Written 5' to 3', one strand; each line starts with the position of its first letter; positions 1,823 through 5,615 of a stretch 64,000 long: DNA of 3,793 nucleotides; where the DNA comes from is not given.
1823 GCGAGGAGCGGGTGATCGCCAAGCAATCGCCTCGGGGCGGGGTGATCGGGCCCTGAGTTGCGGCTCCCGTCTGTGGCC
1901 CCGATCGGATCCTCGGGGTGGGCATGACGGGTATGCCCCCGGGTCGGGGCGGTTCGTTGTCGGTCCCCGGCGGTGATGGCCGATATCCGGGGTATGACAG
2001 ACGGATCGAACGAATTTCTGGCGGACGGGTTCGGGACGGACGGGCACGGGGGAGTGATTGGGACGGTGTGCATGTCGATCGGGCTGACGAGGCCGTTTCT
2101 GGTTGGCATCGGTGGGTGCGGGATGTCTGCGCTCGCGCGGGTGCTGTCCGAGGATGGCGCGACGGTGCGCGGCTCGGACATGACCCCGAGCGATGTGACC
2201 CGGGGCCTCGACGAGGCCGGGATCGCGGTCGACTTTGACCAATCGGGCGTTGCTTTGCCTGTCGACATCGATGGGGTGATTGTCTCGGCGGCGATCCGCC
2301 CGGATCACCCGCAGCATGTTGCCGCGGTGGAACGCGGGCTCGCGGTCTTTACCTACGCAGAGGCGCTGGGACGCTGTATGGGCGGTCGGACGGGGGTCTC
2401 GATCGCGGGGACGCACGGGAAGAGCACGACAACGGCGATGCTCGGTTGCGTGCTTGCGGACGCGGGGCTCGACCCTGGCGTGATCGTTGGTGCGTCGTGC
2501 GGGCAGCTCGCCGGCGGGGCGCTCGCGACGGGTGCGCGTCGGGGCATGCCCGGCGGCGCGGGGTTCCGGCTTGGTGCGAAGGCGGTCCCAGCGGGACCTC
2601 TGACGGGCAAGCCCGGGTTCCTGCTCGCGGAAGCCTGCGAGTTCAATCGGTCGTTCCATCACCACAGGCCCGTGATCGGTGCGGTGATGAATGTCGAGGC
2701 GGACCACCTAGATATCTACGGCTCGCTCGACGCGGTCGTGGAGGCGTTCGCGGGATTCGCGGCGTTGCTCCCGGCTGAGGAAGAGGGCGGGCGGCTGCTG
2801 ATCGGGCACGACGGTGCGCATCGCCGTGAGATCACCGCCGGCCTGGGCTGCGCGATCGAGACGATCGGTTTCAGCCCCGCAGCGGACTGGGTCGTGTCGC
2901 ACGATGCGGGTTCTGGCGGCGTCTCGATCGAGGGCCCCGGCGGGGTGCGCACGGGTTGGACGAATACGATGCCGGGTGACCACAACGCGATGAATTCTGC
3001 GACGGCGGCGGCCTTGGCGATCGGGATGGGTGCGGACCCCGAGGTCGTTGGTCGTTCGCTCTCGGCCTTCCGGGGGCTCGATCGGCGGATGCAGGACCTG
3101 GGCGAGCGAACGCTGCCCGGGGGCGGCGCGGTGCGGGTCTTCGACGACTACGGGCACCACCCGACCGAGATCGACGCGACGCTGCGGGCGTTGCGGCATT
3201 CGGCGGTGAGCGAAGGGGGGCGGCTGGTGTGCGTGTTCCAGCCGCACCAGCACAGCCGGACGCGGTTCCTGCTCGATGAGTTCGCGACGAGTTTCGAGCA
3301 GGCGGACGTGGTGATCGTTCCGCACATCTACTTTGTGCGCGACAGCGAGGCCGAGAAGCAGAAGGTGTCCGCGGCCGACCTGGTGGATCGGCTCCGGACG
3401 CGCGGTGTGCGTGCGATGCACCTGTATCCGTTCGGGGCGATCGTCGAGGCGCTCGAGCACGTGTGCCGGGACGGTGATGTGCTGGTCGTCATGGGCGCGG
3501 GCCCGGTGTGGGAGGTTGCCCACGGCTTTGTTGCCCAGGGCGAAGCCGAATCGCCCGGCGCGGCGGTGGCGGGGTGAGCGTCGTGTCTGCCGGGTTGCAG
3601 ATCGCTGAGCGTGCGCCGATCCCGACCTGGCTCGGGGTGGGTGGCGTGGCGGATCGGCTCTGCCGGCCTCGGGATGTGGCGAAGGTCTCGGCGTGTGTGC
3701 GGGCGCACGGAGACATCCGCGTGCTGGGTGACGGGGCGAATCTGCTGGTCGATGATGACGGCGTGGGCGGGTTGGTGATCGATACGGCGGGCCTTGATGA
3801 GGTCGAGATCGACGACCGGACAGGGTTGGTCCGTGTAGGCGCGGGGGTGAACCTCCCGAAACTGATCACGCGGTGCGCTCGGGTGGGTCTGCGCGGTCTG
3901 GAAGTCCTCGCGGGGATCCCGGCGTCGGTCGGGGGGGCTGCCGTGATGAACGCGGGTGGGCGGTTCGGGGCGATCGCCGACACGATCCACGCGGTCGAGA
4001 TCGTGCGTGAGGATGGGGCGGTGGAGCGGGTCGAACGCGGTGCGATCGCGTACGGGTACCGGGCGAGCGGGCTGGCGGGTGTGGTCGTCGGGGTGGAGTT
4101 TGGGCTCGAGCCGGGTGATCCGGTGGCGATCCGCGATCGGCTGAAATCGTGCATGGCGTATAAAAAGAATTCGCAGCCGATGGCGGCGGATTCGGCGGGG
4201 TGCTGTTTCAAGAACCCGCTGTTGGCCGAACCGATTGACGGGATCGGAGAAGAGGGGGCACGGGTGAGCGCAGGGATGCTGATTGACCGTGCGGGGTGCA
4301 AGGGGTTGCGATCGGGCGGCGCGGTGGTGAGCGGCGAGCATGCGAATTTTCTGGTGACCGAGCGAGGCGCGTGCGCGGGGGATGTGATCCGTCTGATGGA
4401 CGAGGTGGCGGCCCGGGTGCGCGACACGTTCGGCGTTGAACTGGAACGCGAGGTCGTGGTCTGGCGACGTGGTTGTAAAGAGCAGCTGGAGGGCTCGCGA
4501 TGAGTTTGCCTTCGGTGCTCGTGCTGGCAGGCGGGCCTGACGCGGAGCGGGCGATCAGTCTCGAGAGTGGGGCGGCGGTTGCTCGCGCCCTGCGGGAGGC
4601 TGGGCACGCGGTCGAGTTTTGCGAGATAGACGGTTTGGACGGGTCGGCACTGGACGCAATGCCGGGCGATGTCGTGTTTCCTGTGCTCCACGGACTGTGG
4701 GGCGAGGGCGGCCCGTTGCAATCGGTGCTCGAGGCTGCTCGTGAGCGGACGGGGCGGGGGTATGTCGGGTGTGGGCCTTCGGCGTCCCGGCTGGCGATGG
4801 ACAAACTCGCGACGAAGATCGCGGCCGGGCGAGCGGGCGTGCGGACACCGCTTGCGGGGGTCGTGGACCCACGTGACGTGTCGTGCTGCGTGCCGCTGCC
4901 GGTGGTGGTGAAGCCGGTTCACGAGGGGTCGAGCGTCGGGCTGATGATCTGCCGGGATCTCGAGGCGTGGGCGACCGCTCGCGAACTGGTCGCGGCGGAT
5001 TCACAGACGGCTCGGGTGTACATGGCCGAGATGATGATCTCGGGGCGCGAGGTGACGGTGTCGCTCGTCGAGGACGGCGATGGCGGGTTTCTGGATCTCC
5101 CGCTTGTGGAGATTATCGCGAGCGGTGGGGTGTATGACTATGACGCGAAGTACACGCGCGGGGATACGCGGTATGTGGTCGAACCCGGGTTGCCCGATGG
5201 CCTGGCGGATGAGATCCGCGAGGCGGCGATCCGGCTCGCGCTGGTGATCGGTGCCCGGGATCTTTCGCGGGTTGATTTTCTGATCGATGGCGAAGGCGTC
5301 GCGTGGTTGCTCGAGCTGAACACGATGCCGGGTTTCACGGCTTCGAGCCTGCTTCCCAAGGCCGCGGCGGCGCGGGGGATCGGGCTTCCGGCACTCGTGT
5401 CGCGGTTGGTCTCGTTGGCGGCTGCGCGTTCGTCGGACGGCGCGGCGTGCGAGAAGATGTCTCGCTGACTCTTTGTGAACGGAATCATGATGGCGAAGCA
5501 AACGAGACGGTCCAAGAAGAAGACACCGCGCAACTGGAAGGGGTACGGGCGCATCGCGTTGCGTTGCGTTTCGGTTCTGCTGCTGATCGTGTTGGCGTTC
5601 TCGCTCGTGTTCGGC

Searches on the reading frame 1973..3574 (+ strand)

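Call 11: search_protein_families(library=pfam, proteins=[window:1973-3574:+], max_evalue=0.01)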
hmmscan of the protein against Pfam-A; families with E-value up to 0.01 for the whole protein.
window:1973-3574:+ (534 aa): 3 families
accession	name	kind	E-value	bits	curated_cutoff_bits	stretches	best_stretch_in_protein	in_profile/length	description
PF02875.26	Mur_ligase_C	-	2e-18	67.9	28.4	1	372-510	2-127/127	Mur ligase, glutamate ligase domain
PF01225.30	Mur_ligase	-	9.9e-17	61.5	21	1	44-137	5-92/95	Mur ligase family, catalytic domain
PF08245.18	Mur_ligase_M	-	1.6e-12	48.3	24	1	144-349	1-200/200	Mur ligase middle domain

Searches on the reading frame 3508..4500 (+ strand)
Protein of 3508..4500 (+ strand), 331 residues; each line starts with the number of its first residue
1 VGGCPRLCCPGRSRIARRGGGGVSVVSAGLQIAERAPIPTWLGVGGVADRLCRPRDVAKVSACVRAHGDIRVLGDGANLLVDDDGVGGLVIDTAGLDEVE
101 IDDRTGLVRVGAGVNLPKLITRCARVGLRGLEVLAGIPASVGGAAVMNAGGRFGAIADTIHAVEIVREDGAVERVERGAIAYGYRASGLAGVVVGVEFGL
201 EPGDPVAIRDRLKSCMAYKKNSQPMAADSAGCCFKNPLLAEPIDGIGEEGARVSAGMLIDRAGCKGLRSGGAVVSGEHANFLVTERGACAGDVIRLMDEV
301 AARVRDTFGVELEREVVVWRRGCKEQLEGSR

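Call 11: search_protein_families(library=pfam, proteins=[window:3508-4500:+], max_evalue=0.01)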
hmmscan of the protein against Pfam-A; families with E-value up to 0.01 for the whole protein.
window:3508-4500:+ (331 aa): 2 families
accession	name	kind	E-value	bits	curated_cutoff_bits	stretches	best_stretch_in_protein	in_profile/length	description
PF02873.21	MurB_C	-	3e-28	98.4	27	1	208-318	2-98/99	UDP-N-acetylenolpyruvoylglucosamine reductase, C-terminal domain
PF01565.28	FAD_binding_4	-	1.9e-21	76.6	26.4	1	52-175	5-138/139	FAD binding domain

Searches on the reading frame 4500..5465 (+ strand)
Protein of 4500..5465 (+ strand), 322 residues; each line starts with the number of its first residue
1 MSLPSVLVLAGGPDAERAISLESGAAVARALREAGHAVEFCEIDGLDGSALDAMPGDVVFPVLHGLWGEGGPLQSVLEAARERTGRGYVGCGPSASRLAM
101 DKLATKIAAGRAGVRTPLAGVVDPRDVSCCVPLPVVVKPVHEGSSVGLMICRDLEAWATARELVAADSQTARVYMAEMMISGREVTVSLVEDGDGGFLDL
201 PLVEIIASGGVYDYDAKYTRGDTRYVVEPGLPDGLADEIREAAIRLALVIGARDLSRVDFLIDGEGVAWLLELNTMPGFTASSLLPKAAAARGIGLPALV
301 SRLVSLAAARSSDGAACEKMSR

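Call 11: search_protein_families(library=pfam, proteins=[window:4500-5465:+], max_evalue=0.01)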
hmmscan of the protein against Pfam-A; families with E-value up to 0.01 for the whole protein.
window:4500-5465:+ (322 aa): 4 families
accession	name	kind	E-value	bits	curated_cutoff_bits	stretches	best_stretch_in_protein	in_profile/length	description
PF07478.18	Dala_Dala_lig_C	-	1.4e-41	142.7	24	1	131-304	35-203/204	D-ala D-ala ligase C-terminus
PF01820.27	Dala_Dala_lig_N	-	1.9e-12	48.2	34.6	2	56-81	90-115/121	D-ala D-ala ligase N-terminus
PF13535.11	ATP-grasp_4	-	2.6e-05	24.3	27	1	132-187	2-57/160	ATP-grasp domain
PF02786.22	CPSase_L_D2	-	0.00024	21.1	19.8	1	97-275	6-178/211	Carbamoyl-phosphate synthase L chain, ATP binding domain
